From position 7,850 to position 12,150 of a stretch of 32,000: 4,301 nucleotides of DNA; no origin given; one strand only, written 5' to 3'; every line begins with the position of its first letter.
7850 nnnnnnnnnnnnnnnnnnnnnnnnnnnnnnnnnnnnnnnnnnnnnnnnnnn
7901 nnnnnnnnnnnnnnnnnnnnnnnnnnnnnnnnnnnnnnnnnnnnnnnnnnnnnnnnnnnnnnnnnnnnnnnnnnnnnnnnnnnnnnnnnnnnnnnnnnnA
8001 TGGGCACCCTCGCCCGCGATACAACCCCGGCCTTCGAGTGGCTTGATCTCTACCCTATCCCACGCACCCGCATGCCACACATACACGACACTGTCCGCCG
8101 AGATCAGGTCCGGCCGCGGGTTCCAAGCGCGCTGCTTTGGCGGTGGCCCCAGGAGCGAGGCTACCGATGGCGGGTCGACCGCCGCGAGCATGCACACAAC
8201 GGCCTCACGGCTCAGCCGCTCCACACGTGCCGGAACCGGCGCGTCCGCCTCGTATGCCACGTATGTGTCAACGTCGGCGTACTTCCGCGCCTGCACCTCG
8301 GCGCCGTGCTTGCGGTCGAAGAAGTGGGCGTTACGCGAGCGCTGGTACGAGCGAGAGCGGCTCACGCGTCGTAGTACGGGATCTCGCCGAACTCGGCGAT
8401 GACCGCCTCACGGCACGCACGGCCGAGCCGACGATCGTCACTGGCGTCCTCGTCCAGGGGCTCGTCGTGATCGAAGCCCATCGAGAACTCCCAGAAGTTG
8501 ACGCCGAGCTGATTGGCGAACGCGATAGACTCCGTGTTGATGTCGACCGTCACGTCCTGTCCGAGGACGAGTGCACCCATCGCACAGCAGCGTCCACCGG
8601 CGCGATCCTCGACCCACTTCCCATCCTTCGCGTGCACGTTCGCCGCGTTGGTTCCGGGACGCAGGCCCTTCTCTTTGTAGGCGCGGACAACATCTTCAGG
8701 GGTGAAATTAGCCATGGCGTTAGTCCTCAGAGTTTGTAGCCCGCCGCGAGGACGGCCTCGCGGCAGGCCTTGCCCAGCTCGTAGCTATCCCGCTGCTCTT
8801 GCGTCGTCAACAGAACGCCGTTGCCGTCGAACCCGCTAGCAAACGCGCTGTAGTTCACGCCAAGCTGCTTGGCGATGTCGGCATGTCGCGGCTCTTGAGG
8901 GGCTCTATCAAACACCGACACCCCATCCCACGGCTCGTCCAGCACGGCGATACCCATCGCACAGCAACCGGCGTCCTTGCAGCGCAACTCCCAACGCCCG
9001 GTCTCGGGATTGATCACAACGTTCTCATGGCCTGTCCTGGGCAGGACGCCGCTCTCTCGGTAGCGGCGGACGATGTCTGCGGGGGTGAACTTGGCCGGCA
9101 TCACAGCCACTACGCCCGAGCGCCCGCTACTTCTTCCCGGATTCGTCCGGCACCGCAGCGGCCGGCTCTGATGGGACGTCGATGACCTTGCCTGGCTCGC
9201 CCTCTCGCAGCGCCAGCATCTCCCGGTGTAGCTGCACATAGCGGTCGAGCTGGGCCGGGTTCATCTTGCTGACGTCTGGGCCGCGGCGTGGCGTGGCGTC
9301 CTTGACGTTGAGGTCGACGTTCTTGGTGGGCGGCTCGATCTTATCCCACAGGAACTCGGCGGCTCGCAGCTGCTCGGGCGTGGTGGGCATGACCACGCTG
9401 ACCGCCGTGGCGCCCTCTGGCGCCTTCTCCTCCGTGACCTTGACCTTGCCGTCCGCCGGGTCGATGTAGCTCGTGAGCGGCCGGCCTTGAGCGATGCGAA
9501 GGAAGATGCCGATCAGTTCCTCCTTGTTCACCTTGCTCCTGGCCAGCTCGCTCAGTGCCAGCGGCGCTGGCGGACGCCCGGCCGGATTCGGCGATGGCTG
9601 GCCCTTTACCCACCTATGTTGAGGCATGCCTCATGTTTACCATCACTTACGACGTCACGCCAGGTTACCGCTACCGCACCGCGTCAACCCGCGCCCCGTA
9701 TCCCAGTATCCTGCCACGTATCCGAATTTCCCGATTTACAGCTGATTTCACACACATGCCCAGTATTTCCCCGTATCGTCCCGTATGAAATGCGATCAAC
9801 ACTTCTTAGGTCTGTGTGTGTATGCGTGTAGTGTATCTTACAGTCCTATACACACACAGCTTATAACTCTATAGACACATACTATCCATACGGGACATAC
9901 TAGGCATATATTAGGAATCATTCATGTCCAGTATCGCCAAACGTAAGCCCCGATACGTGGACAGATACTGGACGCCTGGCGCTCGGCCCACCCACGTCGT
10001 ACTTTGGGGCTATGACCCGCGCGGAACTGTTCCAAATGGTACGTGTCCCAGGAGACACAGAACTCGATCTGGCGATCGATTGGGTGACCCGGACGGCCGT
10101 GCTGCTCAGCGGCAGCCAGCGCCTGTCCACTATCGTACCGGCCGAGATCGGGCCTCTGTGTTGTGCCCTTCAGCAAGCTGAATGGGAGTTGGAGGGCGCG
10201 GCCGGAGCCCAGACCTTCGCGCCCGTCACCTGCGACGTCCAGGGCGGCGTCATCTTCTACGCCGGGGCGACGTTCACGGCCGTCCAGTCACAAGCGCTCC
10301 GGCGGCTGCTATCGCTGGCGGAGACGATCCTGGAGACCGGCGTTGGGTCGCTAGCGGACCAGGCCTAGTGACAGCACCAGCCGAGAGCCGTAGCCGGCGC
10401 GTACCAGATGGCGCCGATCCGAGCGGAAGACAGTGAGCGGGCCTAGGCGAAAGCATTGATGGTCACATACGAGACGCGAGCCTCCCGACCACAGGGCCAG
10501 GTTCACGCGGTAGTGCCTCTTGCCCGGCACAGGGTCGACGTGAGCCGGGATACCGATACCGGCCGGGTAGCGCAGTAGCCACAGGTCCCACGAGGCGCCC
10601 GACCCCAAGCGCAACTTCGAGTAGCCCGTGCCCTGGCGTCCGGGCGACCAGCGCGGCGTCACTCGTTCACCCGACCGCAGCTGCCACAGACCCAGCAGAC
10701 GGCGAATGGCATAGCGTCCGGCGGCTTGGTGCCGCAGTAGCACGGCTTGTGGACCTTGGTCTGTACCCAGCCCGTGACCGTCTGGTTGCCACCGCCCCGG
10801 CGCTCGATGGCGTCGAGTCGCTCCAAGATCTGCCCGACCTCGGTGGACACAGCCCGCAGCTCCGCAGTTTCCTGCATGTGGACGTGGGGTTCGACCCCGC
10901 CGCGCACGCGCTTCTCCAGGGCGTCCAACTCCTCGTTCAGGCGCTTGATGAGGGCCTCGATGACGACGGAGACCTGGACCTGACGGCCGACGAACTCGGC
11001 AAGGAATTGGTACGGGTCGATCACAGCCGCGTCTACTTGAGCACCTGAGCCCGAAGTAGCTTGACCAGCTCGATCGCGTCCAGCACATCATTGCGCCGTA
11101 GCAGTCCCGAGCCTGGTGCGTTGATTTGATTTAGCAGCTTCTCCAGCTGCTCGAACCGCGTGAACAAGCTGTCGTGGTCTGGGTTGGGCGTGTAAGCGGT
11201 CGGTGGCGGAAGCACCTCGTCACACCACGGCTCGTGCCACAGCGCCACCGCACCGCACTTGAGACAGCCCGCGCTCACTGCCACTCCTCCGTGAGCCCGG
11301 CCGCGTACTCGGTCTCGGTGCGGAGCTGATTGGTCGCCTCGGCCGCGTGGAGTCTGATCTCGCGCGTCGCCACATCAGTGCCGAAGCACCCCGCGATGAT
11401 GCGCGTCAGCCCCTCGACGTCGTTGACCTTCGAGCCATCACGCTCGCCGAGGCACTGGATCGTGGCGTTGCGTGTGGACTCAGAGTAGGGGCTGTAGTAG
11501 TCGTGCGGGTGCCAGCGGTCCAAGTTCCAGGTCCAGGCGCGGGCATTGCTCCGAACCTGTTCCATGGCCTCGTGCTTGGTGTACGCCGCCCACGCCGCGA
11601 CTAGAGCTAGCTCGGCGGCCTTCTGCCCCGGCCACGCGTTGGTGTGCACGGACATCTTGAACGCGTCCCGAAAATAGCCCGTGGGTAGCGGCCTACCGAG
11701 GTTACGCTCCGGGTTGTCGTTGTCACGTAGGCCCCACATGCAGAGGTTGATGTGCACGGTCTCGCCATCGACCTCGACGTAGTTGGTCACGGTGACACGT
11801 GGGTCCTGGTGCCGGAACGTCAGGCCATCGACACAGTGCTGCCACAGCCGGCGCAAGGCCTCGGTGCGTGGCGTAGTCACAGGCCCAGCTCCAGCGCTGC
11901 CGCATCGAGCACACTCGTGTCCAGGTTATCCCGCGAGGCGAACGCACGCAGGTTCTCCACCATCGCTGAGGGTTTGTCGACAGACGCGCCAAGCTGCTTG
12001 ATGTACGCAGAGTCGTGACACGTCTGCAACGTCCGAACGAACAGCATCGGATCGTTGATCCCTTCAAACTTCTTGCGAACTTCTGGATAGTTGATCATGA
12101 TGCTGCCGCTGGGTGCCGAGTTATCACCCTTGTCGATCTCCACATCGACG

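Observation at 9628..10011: Lower-GC intergenic region with at least 12 GTATC-type iterons and a perfect 12-bp inverted repeat, upstream of terS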

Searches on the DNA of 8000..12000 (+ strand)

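Call 4: search_dna_similar(query=window:8000-12000:+, collection=phages, mode=near, max_rows=30)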
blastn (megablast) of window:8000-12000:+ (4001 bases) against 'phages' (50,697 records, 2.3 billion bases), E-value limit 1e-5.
No match.

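Call 21: search_rna_families(source=window, start=9400, end=10200, threshold=evalue, max_evalue=1)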
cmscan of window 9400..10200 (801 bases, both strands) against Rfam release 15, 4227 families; matches with E-value up to 1: 1.
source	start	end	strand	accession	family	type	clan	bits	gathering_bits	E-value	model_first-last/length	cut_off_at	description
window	9888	9934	-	RF03374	mir-2001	Gene; miRNA;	-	17.4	74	0.96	18-55/72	no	mir-2001 microRNA precursor family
